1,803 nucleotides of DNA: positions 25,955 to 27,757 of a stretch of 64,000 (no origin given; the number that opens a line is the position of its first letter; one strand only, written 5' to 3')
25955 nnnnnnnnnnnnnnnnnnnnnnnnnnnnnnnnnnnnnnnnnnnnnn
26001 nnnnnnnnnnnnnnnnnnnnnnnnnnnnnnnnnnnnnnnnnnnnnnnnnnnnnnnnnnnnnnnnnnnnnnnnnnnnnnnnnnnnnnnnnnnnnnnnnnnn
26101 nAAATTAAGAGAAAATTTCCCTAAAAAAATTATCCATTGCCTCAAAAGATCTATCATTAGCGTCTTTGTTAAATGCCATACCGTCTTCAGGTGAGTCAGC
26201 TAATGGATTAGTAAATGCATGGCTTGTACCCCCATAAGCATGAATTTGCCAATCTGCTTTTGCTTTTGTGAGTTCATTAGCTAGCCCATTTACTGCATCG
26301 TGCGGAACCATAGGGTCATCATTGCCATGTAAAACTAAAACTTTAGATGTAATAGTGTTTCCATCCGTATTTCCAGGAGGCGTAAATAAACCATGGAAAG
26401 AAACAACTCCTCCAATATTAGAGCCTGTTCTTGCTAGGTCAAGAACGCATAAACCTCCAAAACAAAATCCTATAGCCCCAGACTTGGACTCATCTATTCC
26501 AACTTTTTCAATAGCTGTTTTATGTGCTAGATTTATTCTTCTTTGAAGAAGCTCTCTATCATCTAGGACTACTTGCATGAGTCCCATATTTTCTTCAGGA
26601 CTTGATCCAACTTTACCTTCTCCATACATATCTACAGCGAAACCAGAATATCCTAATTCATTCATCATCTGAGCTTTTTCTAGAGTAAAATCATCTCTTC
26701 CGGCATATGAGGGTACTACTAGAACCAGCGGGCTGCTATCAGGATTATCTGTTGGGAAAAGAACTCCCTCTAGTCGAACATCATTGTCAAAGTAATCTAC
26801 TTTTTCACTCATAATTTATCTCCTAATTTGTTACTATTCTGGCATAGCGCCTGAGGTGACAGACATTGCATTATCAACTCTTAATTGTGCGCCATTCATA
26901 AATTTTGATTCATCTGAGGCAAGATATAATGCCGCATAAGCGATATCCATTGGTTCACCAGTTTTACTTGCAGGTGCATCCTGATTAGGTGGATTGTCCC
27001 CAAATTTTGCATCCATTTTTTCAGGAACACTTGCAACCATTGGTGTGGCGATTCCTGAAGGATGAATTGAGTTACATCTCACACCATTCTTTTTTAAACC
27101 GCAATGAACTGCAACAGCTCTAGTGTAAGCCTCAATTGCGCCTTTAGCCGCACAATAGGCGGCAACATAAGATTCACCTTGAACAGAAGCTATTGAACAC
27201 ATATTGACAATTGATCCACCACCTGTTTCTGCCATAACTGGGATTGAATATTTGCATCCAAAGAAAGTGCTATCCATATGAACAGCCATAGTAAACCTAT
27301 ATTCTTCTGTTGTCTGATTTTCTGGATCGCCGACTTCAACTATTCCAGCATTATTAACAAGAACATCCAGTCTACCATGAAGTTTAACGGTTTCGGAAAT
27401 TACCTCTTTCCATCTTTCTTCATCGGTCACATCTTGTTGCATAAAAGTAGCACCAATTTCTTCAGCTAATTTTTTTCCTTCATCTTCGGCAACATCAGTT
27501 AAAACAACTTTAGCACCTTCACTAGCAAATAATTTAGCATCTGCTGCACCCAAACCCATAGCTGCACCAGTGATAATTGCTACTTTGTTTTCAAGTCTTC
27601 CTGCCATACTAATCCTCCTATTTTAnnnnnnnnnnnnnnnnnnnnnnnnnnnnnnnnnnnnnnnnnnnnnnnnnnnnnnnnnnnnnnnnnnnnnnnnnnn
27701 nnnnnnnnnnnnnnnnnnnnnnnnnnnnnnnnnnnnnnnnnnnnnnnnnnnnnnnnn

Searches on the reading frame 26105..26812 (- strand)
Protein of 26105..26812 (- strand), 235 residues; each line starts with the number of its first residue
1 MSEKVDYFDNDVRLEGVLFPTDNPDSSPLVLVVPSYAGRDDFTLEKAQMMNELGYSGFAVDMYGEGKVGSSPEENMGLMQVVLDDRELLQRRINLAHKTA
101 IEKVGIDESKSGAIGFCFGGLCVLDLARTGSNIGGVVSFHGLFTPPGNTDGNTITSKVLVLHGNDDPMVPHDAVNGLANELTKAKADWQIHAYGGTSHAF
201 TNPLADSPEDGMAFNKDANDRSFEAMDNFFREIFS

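Call 9: search_protein_families(library=pfam, proteins=[window:26105-26812:-], max_evalue=0.001)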
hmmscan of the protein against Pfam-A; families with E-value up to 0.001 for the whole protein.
window:26105-26812:- (235 aa): 4 families
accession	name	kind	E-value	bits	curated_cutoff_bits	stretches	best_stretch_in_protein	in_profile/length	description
PF01738.24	DLH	-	3.8e-35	121.9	21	1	15-233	2-216/217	Dienelactone hydrolase family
PF02230.22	Abhydrolase_2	-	9.3e-08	32.6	23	1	104-200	100-201/217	Phospholipase/Carboxylesterase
PF12146.15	Hydrolase_4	-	4.2e-05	23.4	27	0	152-201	188-235/239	Serine aminopeptidase, S33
PF00326.27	Peptidase_S9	-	8.5e-05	22.6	22.6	0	154-204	143-193/213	Prolyl oligopeptidase family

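Call 59: search_protein_families(library=ncbifam, proteins=[window:26105-26812:-], max_evalue=0.00001)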
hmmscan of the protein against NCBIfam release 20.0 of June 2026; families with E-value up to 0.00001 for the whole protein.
window:26105-26812:- (235 aa): 2 families
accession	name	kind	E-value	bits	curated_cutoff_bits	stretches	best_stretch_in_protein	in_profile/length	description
NF041440.1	hydrolase_YghX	exception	1.2e-08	34.5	460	1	19-204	88-268/292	YghX family hydrolase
NF008525.0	PRK11460.1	equivalog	9.7e-06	25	191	0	100-203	94-196/232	esterase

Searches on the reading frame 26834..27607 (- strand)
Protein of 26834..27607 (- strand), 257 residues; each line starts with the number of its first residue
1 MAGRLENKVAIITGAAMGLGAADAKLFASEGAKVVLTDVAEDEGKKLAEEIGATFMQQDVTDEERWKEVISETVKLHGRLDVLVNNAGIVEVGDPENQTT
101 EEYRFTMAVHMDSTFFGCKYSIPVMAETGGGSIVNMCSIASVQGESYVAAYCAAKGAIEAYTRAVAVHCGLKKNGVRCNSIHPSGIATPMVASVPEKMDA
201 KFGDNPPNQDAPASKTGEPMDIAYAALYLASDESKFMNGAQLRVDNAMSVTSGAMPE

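Call 9: search_protein_families(library=pfam, proteins=[window:26834-27607:-], max_evalue=0.001)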
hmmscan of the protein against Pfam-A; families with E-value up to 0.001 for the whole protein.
window:26834-27607:- (257 aa): 4 families
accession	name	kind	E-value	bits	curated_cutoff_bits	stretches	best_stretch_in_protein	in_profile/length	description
PF13561.12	adh_short_C2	-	1.1e-57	195.8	27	1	14-246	1-233/236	Enoyl-(Acyl carrier protein) reductase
PF00106.31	adh_short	-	1.4e-46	158.9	26.6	1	8-197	1-193/195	short chain dehydrogenase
PF08659.16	KR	-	1.5e-06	28.7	22.6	1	11-163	4-161/180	KR domain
PF02737.24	3HCDH_N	-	0.00098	19.5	22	0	8-86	1-79/180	3-hydroxyacyl-CoA dehydrogenase, NAD binding domain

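Call 59: search_protein_families(library=ncbifam, proteins=[window:26834-27607:-], max_evalue=0.00001)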
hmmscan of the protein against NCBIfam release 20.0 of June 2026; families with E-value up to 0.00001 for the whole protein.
window:26834-27607:- (257 aa): 224 families (the best 25 are shown)
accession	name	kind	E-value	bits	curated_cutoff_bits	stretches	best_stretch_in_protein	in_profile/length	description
NF005473.0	PRK07069.1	equivalog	2.7e-74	250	339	1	2-249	5-260/262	SDR family oxidoreductase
NF052562.1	RADHDNL4305835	equivalog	2.7e-72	243.2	400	1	1-246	1-247/252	NADP-dependent (R)-specific alcohol dehydrogenase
NF004791.0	PRK06138.1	equivalog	4.6e-63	212.9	312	1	4-249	2-250/252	SDR family oxidoreductase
NF005559.1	PRK07231.1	subfamily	1.6e-61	208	215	1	4-249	1-248/249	glucose 1-dehydrogenase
NF053702.1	TrHdxCHCADhChcB1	equivalog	1.9e-61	207.6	400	1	4-246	1-238/250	trans-4-hydroxycyclohexanecarboxylate dehydrogenase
NF052558.1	MBtsdlDhBudC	equivalog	9.5e-61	205.5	270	1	6-253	2-246/250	meso-2,3-butanediol dehydrogenase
NF004198.0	PRK05653.1-3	equivalog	5.4e-53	180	296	1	4-245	4-243/248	3-oxoacyl-ACP reductase FabG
NF004818.0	PRK06172.1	equivalog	4.1e-52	177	336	1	1-247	1-249/253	SDR family oxidoreductase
NF005469.0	PRK07063.1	equivalog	9.4e-50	169.5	306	1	1-250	1-256/260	SDR family oxidoreductase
NF004713.0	PRK06057.1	equivalog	1.2e-49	169.1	404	1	2-249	4-250/257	3-oxoacyl-ACP reductase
TIGR03971.1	SDR_subfam_1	subfamily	2.4e-49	168.1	300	1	5-249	1-269/271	mycofactocin-coupled SDR family oxidoreductase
NF005681.0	PRK07478.1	subfamily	4.6e-48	163.8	267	1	4-251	3-252/254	SDR family oxidoreductase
NF047923.1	pyridox_DH_SDR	equivalog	4.7e-48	163.8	325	1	6-248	2-240/243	pyridoxal 4-dehydrogenase, SDR-type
NF006366.0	PRK08589.1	equivalog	6e-48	163.5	386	1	3-248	2-252/272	SDR family oxidoreductase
NF005488.0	PRK07097.1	equivalog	2e-47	161.5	369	1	5-253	8-262/266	gluconate 5-dehydrogenase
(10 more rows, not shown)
